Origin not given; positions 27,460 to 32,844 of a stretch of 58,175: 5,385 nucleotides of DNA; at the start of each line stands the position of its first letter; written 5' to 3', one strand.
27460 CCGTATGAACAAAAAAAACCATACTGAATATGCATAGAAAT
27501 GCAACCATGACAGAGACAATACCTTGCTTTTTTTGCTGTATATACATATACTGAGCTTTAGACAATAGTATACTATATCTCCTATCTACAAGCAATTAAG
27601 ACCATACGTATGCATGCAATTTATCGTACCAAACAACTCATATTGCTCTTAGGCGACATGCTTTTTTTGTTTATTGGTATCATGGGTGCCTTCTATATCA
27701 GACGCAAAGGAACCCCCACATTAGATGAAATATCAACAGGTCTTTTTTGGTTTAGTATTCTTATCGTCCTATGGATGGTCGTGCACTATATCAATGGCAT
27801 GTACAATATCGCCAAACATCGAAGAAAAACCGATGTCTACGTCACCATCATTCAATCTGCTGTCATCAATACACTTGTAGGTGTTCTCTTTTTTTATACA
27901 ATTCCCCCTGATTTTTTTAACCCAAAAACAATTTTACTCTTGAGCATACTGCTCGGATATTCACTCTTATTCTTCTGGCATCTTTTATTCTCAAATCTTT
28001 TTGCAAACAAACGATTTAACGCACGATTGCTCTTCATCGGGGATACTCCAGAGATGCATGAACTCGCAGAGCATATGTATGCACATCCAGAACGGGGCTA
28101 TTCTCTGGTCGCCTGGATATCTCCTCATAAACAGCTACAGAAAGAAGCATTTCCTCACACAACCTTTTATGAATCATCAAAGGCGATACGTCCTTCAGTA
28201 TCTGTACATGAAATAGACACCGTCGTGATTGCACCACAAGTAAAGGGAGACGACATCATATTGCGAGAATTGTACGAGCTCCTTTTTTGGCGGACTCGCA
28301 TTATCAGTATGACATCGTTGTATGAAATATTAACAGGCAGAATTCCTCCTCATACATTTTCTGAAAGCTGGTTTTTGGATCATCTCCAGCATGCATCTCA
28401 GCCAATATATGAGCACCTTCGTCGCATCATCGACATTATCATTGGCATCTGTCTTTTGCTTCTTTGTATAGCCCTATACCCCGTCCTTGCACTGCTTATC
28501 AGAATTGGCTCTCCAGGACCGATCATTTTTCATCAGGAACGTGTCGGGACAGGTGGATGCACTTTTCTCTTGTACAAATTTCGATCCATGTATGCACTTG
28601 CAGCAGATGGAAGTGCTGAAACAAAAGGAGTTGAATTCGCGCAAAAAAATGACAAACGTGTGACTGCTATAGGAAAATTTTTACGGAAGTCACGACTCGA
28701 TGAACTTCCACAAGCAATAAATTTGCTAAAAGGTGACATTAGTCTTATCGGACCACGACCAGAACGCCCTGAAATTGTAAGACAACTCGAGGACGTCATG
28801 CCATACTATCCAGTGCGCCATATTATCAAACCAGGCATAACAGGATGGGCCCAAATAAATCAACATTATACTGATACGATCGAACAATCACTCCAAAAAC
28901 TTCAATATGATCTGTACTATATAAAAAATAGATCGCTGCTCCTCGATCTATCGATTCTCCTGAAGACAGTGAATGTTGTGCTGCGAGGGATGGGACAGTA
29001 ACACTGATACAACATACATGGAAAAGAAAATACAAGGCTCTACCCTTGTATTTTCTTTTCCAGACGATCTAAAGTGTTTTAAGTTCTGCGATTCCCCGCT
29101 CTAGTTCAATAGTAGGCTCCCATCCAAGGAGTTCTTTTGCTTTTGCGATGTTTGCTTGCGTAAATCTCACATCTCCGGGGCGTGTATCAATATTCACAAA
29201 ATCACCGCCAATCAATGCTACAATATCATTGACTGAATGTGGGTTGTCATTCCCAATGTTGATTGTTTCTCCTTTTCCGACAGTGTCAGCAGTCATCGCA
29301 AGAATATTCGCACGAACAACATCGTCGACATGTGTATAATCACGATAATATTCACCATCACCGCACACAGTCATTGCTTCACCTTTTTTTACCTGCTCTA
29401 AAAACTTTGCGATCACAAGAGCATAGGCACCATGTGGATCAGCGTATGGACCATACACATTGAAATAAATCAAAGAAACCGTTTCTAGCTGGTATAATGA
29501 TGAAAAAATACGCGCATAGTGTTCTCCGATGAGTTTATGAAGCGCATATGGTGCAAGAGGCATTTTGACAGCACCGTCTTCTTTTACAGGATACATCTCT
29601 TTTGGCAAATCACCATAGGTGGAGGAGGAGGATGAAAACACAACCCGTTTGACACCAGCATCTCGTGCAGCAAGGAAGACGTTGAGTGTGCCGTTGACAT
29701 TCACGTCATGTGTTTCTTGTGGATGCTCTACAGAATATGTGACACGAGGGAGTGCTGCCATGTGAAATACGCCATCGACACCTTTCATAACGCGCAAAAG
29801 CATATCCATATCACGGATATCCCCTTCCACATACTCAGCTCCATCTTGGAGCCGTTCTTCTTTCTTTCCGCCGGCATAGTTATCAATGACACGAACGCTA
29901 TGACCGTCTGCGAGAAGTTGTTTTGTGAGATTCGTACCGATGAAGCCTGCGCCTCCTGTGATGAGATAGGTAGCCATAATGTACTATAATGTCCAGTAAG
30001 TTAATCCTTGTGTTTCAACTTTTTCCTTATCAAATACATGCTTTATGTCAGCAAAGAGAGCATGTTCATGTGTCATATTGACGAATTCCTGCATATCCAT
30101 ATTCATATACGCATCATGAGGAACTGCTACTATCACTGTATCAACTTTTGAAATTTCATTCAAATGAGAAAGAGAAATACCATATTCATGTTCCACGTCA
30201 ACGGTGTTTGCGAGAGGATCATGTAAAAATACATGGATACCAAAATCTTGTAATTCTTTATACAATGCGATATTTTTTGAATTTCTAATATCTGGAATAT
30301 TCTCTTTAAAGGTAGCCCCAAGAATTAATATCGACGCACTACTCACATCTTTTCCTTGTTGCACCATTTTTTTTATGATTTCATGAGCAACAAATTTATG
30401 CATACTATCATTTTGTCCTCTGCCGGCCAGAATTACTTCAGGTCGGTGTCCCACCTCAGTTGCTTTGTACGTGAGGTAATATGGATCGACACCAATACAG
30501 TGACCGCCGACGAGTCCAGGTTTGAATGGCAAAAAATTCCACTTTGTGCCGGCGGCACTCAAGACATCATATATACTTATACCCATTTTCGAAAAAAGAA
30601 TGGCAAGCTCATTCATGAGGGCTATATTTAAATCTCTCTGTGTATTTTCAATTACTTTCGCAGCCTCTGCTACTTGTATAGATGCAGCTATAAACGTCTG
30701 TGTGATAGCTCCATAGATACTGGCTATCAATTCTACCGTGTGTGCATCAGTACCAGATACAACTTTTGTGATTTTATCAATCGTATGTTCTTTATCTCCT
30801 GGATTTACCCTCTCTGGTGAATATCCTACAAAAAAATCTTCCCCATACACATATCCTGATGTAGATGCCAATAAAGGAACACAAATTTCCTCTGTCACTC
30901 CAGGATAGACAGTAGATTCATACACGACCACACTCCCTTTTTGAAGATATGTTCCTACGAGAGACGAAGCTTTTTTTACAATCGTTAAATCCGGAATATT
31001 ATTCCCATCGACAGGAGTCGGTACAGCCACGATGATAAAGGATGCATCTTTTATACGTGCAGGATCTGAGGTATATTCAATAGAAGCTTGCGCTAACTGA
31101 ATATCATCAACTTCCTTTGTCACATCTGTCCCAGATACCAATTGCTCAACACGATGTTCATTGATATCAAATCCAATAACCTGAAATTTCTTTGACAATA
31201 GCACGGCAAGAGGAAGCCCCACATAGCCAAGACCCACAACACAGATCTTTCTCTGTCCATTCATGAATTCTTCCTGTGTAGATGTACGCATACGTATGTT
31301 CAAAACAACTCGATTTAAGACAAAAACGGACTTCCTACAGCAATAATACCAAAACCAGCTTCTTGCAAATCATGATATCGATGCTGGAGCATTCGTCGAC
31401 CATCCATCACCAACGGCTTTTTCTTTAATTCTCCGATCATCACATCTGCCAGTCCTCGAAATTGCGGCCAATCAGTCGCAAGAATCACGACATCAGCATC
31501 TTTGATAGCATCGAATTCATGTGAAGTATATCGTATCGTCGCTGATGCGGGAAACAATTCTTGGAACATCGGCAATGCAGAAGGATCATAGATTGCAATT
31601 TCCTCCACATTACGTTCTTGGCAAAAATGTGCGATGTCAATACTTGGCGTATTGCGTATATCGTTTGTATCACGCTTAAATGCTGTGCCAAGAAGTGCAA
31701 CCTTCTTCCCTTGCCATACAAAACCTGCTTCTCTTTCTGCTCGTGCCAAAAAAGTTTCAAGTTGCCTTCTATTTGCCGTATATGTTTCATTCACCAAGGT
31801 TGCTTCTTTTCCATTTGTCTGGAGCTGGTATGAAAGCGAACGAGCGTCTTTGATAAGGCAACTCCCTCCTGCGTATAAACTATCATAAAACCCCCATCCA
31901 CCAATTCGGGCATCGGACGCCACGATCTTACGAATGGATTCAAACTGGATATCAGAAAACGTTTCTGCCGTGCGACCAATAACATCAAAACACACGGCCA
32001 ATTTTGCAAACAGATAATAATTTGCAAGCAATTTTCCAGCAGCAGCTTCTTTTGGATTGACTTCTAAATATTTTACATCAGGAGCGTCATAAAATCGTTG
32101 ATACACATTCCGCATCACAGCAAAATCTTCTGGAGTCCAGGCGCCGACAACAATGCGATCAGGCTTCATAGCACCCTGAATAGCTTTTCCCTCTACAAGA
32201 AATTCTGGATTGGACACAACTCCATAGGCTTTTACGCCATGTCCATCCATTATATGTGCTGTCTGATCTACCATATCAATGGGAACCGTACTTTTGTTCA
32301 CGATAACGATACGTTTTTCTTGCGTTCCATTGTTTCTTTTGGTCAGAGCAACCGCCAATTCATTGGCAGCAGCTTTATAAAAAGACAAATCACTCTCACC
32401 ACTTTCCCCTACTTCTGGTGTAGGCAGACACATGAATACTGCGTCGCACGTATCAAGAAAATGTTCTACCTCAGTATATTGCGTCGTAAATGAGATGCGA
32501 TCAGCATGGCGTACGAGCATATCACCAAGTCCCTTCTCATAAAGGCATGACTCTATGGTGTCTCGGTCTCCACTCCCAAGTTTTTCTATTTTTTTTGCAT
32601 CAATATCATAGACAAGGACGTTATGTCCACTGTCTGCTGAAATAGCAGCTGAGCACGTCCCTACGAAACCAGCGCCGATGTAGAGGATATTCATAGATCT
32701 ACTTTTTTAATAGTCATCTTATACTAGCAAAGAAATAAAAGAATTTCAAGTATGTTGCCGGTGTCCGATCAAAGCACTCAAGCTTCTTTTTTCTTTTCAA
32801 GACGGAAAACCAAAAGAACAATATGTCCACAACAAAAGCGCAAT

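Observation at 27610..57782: Candidate self-contained surface-protein O-glycosylation system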

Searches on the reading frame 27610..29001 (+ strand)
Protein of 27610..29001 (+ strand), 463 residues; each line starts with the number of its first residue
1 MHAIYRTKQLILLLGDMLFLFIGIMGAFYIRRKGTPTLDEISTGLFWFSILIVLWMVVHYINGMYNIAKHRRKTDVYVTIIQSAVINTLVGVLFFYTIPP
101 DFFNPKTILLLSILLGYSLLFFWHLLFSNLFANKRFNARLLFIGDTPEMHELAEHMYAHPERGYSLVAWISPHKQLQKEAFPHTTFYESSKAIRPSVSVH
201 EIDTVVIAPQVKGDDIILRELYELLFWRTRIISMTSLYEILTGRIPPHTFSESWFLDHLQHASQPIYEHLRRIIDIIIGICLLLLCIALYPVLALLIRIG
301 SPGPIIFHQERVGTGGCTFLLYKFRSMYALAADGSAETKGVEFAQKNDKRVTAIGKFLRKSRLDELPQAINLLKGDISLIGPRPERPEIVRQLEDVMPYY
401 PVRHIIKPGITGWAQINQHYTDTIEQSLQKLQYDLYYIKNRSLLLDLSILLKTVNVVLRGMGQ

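Call 3: search_protein_families(library=pfam, proteins=[window:27610-29001:+], max_evalue=0.001)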
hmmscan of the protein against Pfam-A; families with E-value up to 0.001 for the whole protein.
window:27610-29001:+ (463 aa): 2 families
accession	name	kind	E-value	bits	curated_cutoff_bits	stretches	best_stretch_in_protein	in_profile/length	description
PF02397.22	Bac_transf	-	1.2e-60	204.5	27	1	271-458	1-178/179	Bacterial sugar transferase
PF13727.12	CoA_binding_3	-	0.00052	20.5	25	1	61-219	2-159/175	CoA-binding domain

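Call 24: search_protein_families(library=ncbifam, proteins=[window:27610-29001:+], max_evalue=0.00001)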
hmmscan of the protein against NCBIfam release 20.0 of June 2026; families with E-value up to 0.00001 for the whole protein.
window:27610-29001:+ (463 aa): 10 families
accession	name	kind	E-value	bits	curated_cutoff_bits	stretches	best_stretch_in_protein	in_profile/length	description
TIGR03025.1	EPS_sugtrans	subfamily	8.8e-110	368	295.55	1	15-461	2-442/445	exopolysaccharide biosynthesis polyprenyl glycosylphosphotransferase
TIGR03013.1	EpsB_2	subfamily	3.9e-100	336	393.35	1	16-462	3-441/443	TIGR03013 family XrtA/PEP-CTERM system glycosyltransferase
TIGR03023.1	WcaJ_sugtrans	equivalog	3.8e-90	303.4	410.75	1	16-459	3-448/453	undecaprenyl-phosphate glucose phosphotransferase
TIGR03022.1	WbaP_sugtrans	subfamily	1.1e-64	219.4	403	1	12-462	1-454/456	undecaprenyl-phosphate galactose phosphotransferase WbaP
NF007518.0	PRK10124.1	equivalog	2.1e-51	175.1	684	1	126-454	132-454/464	undecaprenyl-phosphate glucose phosphotransferase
NF050817.1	PolSacchBiosHfsE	equivalog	7e-42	143.7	750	1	270-458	271-460/467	polysaccharide biosynthesis protein HfsE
NF041877.1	EPS_EpsZ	equivalog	2.1e-41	142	800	1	48-462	45-457/459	exopolysaccharide biosynthesis polyisoprenyl-phosphate hexose-1-phosphate transferase EpsZ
NF052601.1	undeca_RfbP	equivalog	2.1e-40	138.5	330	1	267-459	41-237/244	undecaprenyl-phosphate galactose phosphotransferase family protein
NF011751.0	PRK15204.1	equivalog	1.4e-31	109.6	907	1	268-461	277-473/476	undecaprenyl-phosphate galactose phosphotransferase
NF045514.1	glycotran_HepC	equivalog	2.9e-22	79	140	1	258-384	104-211/220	heterocyst development glycosyltransferase HepC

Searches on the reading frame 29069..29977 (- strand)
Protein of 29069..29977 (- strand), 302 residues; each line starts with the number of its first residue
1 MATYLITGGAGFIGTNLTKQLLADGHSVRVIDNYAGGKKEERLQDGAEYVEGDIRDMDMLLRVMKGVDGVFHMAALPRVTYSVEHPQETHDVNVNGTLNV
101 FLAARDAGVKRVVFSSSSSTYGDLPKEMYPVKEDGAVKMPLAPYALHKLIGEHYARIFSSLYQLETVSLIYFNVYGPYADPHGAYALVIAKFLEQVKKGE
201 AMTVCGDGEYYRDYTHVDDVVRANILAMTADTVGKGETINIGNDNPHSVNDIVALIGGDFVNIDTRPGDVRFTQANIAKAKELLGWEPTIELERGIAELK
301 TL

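Call 3: search_protein_families(library=pfam, proteins=[window:29069-29977:-], max_evalue=0.001)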
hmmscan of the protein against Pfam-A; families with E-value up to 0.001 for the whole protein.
window:29069-29977:- (302 aa): 10 families
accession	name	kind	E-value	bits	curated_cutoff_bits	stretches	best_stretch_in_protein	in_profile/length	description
PF01370.27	Epimerase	-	7.4e-63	212.6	20.9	1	5-242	2-240/240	NAD dependent epimerase/dehydratase family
PF16363.11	GDP_Man_Dehyd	-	4.3e-57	194.5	27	1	5-298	1-331/332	GDP-mannose 4,6 dehydratase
PF01073.25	3Beta_HSD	-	2.2e-30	106.1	22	1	5-247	1-254/280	3-beta hydroxysteroid dehydrogenase/isomerase family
PF02719.21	Polysacc_synt_2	-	3e-15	56.6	20.2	1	5-240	2-226/293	Polysaccharide biosynthesis protein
PF13460.12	NAD_binding_10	-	6e-14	52.8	27.2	1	8-133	1-114/184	NAD(P)H-binding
PF05368.20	NmrA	-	9.2e-12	45.6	27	1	5-117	6-107/298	NmrA-like family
PF07993.18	NAD_binding_4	-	1.7e-08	34.4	20.1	1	61-130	83-154/258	Male sterility protein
PF04321.23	RmlD_sub_bind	-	2e-08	34.1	27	1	5-156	4-137/287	RmlD substrate binding domain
PF08659.16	KR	-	1.8e-05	25.2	22.6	1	2-123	1-143/180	KR domain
PF00106.31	adh_short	-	0.00019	21.4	26.6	1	4-104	3-119/195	short chain dehydrogenase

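Call 24: search_protein_families(library=ncbifam, proteins=[window:29069-29977:-], max_evalue=0.00001)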
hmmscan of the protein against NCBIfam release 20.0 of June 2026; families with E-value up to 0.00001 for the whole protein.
window:29069-29977:- (302 aa): 30 families (the best 25 are shown)
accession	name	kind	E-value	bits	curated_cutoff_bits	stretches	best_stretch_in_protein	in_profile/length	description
NF011728.1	PRK15181.1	equivalog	2.2e-50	171.6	760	1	3-297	17-331/348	Vi polysaccharide biosynthesis UDP-N-acetylglucosaminuronic acid C-4 epimerase TviC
TIGR01179.1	galE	equivalog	1.2e-46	159.1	262.3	1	5-294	3-316/332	UDP-glucose 4-epimerase GalE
TIGR04180.1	EDH_00030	hypoth_equivalog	2.9e-42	144.7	475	1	5-258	2-254/297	NAD-dependent 4,6-dehydratase LegB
TIGR01181.1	dTDP_gluc_dehyt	equivalog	2.1e-38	132.2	365.1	1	4-298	2-306/321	dTDP-glucose 4,6-dehydratase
TIGR02197.1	heptose_epim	equivalog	4.5e-35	121.3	274.6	1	5-298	2-308/316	ADP-glyceromanno-heptose 6-epimerase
NF007956.0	PRK10675.1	subfamily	1.2e-32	113.4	394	1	4-293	3-319/338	UDP-glucose 4-epimerase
TIGR03466.1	HpnA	hypoth_equivalog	2.4e-26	92.4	367.65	1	4-156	3-153/327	hopanoid-associated sugar epimerase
NF042422.1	oxyalk_red_OleD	equivalog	9.2e-26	91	580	1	5-254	4-244/329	2-alkyl-3-oxoalkanoate reductase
NF007490.0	PRK10084.1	subfamily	1.2e-22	80.4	649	1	5-257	4-274/361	dTDP-glucose 4,6-dehydratase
NF007582.0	PRK10217.1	equivalog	2.2e-21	76.4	698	1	1-256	1-266/355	dTDP-glucose 4,6-dehydratase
NF052578.1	StrlDmthSdmBMthl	equivalog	2.3e-21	76.9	600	1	3-237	2-225/328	sterol demethylase protein SdmB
NF042423.1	oxyalk_red_Shew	equivalog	3.3e-20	72.4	580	1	4-254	11-251/331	2-alkyl-3-oxoalkanoate reductase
NF008360.0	PRK11150.1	equivalog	1.4e-19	70.5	452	1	5-251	3-245/310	ADP-glyceromanno-heptose 6-epimerase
NF047922.1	GDPFucSynFcl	equivalog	2.3e-16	60.1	500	1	92-298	80-296/308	GDP-L-fucose synthase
TIGR01472.1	gmd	equivalog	1.5e-15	57.2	415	1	6-253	5-261/342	GDP-mannose 4,6-dehydratase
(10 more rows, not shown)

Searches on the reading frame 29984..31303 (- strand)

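Call 3: search_protein_families(library=pfam, proteins=[window:29984-31303:-], max_evalue=0.001)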
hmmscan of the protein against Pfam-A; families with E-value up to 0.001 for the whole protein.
window:29984-31303:- (439 aa): 6 families
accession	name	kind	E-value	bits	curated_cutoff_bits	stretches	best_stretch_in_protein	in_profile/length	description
PF03721.20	UDPG_MGDP_dh_N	-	2.6e-34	118.9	27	1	19-191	2-181/187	UDP-glucose/GDP-mannose dehydrogenase family, NAD binding domain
PF00984.24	UDPG_MGDP_dh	-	3.5e-23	82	25.4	1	211-299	2-93/94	UDP-glucose/GDP-mannose dehydrogenase family, central domain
PF03720.21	UDPG_MGDP_dh_C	-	9.2e-22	77.8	30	1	326-426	1-103/103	UDP-glucose/GDP-mannose dehydrogenase family, UDP binding domain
PF03446.21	NAD_binding_2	-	3.7e-06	27.5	21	1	19-140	1-103/161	NAD binding domain of 6-phosphogluconate dehydrogenase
PF01210.29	NAD_Gly3P_dh_N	-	6.2e-06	26.7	23.1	1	19-100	1-83/158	NAD-dependent glycerol-3-phosphate dehydrogenase N-terminus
PF02254.24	TrkA_N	-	0.00023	21.9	23.8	1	20-97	1-73/116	TrkA-N domain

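Call 24: search_protein_families(library=ncbifam, proteins=[window:29984-31303:-], max_evalue=0.00001)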
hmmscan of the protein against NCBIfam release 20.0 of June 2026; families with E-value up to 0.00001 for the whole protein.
window:29984-31303:- (439 aa): 8 families
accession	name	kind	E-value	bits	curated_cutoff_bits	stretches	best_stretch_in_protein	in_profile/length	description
NF011729.0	PRK15182.1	equivalog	1.4e-138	462.2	592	1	18-429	7-421/425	Vi polysaccharide biosynthesis UDP-N-acetylglucosamine C-6 dehydrogenase TviB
TIGR03026.1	NDP-sugDHase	subfamily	5.2e-114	381.2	189.8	1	19-416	2-408/413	nucleotide sugar dehydrogenase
NF040825.1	UDPMaNacDH_Arch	equivalog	7.3e-61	206.3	750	1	19-426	2-403/418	UDP-N-acetyl-D-mannosamine dehydrogenase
NF008286.0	PRK11064.1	equivalog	5.1e-56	190.1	459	1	18-408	4-408/420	UDP-N-acetyl-D-mannosamine dehydrogenase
NF041297.1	UDPGDh_AglM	equivalog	2.5e-40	138.7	670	1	19-434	2-428/429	UDP-glucose 6-dehydrogenase AglM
NF047673.2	TeichurnBiosyTuaD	equivalog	1.2e-33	116.9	700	1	18-437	2-427/439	UDP-glucose 6-dehydrogenase TuaD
NF011631.0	PRK15057.1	equivalog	3.8e-09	36.2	757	1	19-363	2-337/388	UDP-glucose 6-dehydrogenase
NF043037.1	ThreonDh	equivalog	7.1e-06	25.6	350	0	18-257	3-218/297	L-threonate dehydrogenase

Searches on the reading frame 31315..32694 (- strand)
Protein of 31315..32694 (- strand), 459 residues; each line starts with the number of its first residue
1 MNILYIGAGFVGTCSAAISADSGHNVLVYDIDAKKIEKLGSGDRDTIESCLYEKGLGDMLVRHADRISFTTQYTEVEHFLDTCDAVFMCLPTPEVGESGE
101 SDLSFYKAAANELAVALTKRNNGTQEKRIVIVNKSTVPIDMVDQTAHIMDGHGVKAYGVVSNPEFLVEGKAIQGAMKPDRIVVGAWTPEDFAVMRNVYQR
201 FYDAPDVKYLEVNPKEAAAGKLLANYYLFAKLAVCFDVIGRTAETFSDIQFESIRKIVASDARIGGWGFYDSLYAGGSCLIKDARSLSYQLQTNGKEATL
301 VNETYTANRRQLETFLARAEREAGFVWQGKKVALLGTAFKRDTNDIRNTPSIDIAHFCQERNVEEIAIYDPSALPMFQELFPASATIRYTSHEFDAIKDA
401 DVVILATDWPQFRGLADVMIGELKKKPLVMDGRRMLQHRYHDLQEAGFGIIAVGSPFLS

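Call 3: search_protein_families(library=pfam, proteins=[window:31315-32694:-], max_evalue=0.001)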
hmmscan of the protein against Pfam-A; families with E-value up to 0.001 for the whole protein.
window:31315-32694:- (459 aa): 5 families
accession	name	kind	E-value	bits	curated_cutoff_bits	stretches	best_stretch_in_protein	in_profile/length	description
PF03721.20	UDPG_MGDP_dh_N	-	4.8e-37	127.8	27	1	1-194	1-184/187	UDP-glucose/GDP-mannose dehydrogenase family, NAD binding domain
PF03720.21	UDPG_MGDP_dh_C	-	3.7e-23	82.3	30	1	333-437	1-102/103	UDP-glucose/GDP-mannose dehydrogenase family, UDP binding domain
PF00984.24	UDPG_MGDP_dh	-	7.9e-10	39.2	25.4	1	216-309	2-93/94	UDP-glucose/GDP-mannose dehydrogenase family, central domain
PF02737.24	3HCDH_N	-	2e-05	25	22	1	5-77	4-77/180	3-hydroxyacyl-CoA dehydrogenase, NAD binding domain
PF03807.23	F420_oxidored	-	8.8e-05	23.5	21.6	0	387-429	46-89/94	NADP oxidoreductase coenzyme F420-dependent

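Call 24: search_protein_families(library=ncbifam, proteins=[window:31315-32694:-], max_evalue=0.00001)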
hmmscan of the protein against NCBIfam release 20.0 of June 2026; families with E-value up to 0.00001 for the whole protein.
window:31315-32694:- (459 aa): 7 families
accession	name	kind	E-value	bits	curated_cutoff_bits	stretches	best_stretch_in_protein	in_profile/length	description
TIGR03026.1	NDP-sugDHase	subfamily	1.5e-78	264.4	189.8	1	1-434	1-413/413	nucleotide sugar dehydrogenase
NF041297.1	UDPGDh_AglM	equivalog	5e-70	236.6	670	1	1-440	1-421/429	UDP-glucose 6-dehydrogenase AglM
NF047673.2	TeichurnBiosyTuaD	equivalog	1.3e-63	215.6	700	1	3-457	4-433/439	UDP-glucose 6-dehydrogenase TuaD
NF040825.1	UDPMaNacDH_Arch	equivalog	7.7e-30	104.1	750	1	1-442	1-407/418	UDP-N-acetyl-D-mannosamine dehydrogenase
NF011631.0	PRK15057.1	equivalog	2.4e-18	66.4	757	1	1-371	1-337/388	UDP-glucose 6-dehydrogenase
NF008286.0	PRK11064.1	equivalog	5.7e-18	64.7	459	1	3-417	6-404/420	UDP-N-acetyl-D-mannosamine dehydrogenase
NF011729.0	PRK15182.1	equivalog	2.1e-06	26.8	592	1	3-372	9-356/425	Vi polysaccharide biosynthesis UDP-N-acetylglucosamine C-6 dehydrogenase TviB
